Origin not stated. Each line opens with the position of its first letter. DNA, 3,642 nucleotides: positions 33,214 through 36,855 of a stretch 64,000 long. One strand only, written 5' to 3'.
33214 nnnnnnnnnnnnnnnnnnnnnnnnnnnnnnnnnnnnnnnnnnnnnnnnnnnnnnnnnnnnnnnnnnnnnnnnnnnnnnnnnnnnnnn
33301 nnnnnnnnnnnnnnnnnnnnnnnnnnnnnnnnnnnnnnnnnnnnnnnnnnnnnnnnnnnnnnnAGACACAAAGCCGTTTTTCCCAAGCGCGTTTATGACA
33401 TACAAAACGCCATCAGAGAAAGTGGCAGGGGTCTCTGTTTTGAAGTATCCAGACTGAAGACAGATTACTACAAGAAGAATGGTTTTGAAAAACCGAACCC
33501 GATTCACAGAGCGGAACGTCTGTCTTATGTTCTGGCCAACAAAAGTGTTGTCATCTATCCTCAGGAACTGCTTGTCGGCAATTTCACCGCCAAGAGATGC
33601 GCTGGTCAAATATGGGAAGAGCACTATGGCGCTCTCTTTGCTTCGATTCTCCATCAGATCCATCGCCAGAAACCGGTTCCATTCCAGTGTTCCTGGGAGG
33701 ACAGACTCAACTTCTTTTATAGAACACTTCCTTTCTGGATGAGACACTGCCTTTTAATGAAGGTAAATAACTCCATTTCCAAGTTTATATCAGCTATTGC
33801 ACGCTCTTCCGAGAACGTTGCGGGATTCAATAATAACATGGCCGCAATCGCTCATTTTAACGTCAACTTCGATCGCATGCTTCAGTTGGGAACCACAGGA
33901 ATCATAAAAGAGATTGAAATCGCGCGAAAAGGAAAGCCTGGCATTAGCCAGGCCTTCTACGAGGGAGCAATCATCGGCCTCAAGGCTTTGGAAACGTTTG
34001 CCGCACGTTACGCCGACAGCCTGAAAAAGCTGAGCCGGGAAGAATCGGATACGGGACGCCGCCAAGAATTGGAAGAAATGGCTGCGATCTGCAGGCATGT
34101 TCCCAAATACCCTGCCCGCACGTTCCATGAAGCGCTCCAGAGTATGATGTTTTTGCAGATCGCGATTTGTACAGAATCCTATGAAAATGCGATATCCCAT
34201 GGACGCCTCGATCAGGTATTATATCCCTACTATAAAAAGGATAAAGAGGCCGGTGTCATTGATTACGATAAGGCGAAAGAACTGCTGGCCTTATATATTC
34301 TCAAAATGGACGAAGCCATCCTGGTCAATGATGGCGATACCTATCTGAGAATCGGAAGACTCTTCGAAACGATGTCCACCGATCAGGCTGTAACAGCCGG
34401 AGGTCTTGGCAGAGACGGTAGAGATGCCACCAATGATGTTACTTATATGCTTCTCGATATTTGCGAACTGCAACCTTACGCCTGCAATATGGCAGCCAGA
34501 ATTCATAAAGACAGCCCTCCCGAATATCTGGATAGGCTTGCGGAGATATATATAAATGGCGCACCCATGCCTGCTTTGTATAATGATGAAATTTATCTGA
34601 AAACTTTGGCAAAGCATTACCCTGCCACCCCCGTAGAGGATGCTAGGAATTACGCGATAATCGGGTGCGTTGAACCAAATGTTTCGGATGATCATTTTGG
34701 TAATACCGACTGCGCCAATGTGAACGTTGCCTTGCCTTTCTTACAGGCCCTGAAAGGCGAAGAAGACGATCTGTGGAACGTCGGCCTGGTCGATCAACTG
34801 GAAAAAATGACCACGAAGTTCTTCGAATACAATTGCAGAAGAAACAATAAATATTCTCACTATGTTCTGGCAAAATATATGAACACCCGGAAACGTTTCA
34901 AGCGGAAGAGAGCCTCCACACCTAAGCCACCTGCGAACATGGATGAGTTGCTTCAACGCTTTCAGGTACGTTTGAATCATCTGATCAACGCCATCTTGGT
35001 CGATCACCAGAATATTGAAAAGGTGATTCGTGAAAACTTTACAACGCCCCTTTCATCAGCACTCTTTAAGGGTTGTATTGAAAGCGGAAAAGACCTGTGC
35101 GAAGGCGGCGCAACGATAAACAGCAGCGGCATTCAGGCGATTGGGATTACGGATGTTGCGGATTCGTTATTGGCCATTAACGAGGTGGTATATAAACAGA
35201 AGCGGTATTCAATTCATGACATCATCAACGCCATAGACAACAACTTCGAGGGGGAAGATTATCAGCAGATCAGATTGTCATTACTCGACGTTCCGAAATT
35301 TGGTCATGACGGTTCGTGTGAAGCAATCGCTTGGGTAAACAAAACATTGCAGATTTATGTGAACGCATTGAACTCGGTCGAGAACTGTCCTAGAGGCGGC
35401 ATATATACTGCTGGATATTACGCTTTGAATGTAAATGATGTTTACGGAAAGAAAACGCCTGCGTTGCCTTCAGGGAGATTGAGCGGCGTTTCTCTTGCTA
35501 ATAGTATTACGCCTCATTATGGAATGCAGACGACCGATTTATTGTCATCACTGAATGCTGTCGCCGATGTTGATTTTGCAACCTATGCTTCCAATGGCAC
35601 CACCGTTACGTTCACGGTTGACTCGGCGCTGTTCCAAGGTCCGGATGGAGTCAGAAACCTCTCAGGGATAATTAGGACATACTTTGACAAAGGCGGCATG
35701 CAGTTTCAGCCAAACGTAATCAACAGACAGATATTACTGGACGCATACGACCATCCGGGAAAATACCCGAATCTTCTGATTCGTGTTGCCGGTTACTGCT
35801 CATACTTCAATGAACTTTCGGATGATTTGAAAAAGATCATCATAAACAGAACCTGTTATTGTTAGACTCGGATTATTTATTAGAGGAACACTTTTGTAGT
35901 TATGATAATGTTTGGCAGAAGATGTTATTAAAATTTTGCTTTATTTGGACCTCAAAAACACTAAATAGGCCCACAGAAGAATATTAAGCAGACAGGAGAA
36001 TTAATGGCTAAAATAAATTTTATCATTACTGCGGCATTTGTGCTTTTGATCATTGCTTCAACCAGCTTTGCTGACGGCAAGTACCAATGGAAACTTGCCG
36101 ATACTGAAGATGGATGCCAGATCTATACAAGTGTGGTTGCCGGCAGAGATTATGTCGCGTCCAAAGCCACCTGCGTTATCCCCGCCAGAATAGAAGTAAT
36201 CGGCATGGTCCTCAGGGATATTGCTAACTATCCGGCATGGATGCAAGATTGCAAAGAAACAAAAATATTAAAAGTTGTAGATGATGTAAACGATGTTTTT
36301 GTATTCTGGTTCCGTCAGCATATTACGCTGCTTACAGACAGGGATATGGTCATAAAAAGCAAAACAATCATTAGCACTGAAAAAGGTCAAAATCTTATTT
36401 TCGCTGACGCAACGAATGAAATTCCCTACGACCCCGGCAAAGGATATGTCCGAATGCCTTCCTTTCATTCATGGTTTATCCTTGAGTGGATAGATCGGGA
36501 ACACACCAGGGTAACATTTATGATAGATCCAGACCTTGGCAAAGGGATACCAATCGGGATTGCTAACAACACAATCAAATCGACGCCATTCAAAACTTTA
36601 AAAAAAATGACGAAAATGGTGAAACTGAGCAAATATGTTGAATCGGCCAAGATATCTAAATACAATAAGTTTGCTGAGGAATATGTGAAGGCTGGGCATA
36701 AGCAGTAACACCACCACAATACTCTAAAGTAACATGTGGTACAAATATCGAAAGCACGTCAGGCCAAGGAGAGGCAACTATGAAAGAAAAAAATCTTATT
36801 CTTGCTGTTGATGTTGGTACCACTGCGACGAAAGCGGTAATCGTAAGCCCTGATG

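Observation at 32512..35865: Glycyl radical enzyme and its radical-SAM activase encoded as one 1117-aa polypeptide, activase first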

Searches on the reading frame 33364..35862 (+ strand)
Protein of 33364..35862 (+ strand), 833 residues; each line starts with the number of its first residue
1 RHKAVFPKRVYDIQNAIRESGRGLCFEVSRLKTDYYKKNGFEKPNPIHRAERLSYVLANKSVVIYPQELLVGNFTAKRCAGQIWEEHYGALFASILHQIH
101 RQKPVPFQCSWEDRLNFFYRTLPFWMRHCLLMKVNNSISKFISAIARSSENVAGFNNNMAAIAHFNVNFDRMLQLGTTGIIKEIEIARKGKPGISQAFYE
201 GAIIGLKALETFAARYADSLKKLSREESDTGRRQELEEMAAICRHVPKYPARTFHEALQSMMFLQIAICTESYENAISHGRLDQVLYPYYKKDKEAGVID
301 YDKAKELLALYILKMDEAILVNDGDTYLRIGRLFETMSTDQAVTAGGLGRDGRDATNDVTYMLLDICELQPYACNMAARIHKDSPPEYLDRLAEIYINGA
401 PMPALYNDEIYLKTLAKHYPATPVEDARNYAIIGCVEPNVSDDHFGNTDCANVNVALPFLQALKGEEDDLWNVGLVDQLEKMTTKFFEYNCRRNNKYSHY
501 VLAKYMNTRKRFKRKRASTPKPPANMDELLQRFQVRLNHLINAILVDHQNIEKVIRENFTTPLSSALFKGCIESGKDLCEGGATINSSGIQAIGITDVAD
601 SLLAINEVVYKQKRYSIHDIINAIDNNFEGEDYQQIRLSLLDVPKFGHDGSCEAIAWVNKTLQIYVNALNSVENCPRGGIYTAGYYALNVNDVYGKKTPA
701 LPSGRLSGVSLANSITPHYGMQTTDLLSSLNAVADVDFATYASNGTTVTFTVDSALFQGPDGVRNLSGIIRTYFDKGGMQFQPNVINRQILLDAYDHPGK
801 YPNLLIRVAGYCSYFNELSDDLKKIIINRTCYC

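Call 24: search_solved_structures(query=window:33364-35862:+, max_evalue=1e-60, show_alignments=3)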
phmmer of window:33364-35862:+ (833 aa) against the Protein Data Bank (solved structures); distinct sequences matched with E-value up to 1e-60: 26.
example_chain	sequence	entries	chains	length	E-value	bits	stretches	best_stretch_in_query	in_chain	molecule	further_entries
9rco_A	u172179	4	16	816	6.3e-100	338.7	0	524-830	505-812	Glycyl radical protein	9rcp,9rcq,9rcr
5i2a_A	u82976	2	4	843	1.9e-97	330.5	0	43-461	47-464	Diol-dehydratase | Diol dehydratase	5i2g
1r8w_A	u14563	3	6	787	5.9e-96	325.6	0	524-830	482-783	glycerol dehydratase | B12-independent glycerol dehydratase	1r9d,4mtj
2f3o_A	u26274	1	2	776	1e-95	324.8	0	24-463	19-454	pyruvate formate-lyase 2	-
8id1_A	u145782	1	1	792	9.5e-88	298.4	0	42-455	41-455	Formate C-acetyltransferase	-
9f3w_A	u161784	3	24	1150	1.1e-85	291.7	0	44-443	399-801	Choline trimethylamine-lyase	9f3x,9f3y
8iof_A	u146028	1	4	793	1.4e-84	288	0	17-453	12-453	Benzylsuccinate synthase alpha subunit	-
8yjo_A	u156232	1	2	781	3e-83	283.5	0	527-832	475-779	Probable dehydratase PflD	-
6vxc_A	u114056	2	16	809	1.6e-79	271.2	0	520-830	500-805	Trans-4-hydroxy-L-proline dehydratase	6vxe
8id7_A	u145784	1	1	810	1.3e-75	258.3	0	24-469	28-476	Probable dehydratase YbiW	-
8yjn_A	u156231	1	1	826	1.4e-75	258.2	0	24-469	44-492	Probable dehydratase YbiW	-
8id0_A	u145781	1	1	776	4.2e-74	253.3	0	19-455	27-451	formate C-acetyltransferase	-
6lon_B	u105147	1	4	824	8.5e-74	252.3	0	9-458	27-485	PFL2/glycerol dehydratase family glycyl radical enzyme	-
6xs4_A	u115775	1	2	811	2.8e-73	250.6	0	24-469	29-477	Formate C-acetyltransferase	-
9ht9_A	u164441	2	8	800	7.6e-72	245.8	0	42-442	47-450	Choline trimethylamine-lyase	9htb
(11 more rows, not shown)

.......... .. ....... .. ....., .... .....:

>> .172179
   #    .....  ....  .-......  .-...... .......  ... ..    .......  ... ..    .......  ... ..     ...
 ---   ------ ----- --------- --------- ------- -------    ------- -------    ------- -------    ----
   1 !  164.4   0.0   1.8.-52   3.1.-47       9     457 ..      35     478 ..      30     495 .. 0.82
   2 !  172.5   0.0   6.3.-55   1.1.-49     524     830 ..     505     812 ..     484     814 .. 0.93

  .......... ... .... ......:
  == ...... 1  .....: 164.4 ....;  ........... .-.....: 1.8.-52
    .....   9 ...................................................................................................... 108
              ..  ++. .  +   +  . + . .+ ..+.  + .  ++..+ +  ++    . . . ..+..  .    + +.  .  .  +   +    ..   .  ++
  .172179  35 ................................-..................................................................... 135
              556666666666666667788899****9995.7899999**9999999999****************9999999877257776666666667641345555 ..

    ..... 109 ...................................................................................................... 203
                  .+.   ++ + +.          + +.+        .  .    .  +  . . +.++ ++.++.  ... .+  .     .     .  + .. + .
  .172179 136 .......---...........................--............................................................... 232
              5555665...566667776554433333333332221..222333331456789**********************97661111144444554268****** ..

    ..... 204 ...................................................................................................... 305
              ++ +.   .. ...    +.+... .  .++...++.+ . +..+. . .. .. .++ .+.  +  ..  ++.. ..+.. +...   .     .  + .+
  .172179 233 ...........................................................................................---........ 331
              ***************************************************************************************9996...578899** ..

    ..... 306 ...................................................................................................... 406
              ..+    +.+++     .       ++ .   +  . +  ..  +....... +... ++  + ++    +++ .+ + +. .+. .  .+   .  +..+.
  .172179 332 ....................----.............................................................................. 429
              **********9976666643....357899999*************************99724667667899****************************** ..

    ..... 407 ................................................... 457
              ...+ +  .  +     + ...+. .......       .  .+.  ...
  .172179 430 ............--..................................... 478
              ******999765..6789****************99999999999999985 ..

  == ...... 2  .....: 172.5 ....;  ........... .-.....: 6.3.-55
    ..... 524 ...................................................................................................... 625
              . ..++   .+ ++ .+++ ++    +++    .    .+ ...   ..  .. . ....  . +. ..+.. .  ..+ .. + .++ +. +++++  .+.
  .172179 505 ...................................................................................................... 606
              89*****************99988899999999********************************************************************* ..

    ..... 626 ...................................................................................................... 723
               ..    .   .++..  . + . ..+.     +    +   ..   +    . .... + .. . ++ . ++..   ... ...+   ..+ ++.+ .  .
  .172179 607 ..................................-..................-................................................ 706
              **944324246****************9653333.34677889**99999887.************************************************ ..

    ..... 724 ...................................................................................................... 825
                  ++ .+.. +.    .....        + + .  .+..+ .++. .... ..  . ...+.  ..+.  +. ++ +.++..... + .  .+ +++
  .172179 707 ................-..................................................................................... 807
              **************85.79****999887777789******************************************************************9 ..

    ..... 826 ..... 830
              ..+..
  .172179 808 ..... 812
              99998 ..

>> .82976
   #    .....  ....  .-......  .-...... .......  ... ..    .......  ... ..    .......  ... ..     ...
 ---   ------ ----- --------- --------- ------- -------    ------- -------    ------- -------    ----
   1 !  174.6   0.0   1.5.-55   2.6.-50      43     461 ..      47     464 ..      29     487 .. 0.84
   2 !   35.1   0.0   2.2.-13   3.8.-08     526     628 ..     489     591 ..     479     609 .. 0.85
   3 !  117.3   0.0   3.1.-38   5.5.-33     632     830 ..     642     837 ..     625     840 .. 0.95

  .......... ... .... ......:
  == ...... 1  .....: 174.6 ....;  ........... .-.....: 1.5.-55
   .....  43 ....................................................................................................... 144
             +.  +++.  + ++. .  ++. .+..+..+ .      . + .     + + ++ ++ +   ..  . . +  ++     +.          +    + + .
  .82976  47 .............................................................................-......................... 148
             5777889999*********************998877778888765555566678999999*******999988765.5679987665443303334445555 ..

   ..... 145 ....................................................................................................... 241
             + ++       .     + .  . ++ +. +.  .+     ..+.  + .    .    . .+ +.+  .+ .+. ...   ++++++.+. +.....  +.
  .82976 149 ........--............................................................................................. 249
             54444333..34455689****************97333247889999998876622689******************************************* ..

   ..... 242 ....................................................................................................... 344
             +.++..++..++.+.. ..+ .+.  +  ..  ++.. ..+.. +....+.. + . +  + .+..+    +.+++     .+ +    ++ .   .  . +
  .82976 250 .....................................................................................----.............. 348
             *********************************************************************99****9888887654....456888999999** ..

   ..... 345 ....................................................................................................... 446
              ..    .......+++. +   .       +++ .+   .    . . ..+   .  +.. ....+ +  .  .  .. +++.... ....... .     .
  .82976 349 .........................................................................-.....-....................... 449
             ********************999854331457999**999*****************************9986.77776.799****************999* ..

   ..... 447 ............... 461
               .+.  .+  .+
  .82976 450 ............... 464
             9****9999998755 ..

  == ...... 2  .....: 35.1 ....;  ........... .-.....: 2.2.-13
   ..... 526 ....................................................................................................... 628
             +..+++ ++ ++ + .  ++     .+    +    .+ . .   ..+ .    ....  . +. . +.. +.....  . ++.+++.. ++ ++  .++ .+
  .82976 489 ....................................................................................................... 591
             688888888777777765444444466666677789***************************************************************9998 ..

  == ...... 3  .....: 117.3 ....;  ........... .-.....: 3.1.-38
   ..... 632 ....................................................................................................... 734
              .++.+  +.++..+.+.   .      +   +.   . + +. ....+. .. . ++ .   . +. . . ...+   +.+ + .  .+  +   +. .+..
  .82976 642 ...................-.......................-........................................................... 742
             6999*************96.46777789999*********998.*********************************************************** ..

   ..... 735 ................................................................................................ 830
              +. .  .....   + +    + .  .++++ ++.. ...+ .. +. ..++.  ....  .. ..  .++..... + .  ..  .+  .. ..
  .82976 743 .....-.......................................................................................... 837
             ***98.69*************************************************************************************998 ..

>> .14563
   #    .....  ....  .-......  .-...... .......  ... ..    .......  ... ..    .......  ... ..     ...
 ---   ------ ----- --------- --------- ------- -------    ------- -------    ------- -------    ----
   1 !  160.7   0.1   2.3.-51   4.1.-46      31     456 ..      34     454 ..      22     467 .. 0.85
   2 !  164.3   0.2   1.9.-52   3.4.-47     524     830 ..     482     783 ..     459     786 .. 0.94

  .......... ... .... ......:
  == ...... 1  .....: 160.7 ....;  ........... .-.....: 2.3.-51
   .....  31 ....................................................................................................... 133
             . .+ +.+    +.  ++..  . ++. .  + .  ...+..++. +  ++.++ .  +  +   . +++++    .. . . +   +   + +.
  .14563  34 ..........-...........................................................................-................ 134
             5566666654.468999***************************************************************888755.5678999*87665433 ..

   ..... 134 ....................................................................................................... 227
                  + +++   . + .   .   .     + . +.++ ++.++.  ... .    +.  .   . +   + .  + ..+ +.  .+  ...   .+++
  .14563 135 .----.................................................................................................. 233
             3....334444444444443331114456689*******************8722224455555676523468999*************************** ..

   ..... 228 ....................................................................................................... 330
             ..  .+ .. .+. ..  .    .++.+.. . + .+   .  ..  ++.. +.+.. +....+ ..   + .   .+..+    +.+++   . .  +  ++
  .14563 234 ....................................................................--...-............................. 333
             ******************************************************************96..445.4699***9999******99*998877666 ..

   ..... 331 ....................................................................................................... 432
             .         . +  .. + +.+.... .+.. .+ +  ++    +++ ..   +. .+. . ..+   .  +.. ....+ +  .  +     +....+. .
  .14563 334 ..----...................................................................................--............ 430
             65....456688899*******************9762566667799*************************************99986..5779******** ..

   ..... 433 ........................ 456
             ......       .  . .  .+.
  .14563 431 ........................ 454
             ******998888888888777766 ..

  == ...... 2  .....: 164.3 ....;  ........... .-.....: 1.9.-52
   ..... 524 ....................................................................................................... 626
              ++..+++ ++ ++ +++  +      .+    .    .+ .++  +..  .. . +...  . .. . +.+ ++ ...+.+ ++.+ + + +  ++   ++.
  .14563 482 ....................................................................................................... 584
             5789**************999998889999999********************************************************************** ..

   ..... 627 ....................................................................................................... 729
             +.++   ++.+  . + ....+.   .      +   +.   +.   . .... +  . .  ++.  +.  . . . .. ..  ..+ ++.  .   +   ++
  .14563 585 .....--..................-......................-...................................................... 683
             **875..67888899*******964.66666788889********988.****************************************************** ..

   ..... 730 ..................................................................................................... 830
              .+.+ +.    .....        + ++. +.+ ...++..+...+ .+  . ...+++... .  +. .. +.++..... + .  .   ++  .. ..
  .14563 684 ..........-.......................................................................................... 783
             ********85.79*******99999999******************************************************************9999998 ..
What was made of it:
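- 34663..34677 (+): Cys loop G718-C719-V720-E721-P722, carrying the thiyl-radical Cys and the general-base Glu. Aligns to GDH C433/E435 (call 24).
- On Glycyl radical enzyme superfamily: C719 aligns to GDH C433 (call 24).
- Closest known: B12-independent glycerol dehydratase and 1,2-propanediol dehydratase with their activases. Same: The GCVEP Cys loop and the equivalents of His164, Asp447, Tyr640 and Asn156 are shared (call 24).
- GHSIS is ENAIS (His281 to Asn, Ser282 to Ala) and Tyr339 is Asp (call 24).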

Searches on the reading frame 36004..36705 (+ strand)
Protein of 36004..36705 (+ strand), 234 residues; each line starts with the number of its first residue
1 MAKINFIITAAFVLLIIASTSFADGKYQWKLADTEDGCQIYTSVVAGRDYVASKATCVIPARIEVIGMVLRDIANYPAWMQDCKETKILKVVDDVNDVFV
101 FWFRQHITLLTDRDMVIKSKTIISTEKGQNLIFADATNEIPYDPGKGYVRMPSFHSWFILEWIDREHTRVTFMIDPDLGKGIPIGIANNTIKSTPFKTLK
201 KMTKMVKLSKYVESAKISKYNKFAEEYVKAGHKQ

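Call 7: search_protein_families(library=pfam, proteins=[window:36004-36705:+], max_evalue=0.001)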
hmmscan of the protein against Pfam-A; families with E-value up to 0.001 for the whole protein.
window:36004-36705:+ (234 aa): 1 family
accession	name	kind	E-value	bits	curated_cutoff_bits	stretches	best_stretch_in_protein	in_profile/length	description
PF01852.25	START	-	8.9e-08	32.2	22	1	29-209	21-204/207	START domain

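Call 74: search_protein_families(library=ncbifam, proteins=[window:36004-36705:+], max_evalue=0.00001)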
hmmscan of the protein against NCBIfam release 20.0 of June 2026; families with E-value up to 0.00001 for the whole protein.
window:36004-36705:+ (234 aa): 0 families
